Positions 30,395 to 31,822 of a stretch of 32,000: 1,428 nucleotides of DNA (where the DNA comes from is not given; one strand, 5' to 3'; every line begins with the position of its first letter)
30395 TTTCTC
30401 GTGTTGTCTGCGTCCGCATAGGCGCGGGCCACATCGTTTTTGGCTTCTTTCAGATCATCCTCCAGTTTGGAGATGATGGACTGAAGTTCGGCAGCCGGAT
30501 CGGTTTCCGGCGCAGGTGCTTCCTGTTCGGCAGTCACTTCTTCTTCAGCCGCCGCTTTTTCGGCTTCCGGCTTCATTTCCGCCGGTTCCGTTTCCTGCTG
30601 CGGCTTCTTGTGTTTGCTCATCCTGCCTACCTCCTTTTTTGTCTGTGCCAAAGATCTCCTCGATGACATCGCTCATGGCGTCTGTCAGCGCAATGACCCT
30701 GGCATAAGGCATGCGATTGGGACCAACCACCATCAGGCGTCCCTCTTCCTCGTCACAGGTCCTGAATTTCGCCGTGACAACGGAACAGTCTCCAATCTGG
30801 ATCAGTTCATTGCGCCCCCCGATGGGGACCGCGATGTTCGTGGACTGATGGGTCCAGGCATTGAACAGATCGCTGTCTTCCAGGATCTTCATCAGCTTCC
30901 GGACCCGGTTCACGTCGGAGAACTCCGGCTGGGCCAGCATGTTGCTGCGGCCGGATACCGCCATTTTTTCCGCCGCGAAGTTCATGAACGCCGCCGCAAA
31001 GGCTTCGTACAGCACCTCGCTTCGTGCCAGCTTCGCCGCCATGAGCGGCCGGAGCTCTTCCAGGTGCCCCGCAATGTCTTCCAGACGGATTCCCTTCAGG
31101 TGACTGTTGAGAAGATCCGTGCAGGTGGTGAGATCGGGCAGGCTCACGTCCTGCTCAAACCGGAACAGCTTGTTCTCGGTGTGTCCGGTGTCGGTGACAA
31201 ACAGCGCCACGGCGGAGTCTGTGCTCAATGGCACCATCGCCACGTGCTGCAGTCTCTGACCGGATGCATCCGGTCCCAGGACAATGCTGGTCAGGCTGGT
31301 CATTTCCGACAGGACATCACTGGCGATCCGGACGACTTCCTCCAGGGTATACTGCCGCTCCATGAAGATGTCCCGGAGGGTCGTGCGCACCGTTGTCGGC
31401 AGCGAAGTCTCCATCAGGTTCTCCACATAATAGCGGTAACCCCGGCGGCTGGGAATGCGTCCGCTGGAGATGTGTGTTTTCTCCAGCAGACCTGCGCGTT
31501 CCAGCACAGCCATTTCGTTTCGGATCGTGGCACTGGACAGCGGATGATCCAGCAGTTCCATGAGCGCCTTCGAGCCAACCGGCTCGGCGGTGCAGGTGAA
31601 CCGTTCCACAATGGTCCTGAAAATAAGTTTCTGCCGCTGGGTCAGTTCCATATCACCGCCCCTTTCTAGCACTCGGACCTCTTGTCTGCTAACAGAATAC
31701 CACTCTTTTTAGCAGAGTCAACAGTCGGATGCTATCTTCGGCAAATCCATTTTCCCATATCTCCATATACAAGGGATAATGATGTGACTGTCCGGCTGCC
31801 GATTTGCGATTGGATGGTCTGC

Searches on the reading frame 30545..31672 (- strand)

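Call 44: search_protein_families(library=pfam, proteins=[window:30545-31672:-], max_evalue=0.00001)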
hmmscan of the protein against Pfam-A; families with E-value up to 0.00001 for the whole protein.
window:30545-31672:- (375 aa): 1 family
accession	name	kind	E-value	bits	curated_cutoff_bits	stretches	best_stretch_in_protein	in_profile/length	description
PF01628.27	HrcA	-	1.7e-52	178.9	22.2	1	111-327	1-215/215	HrcA protein C terminal domain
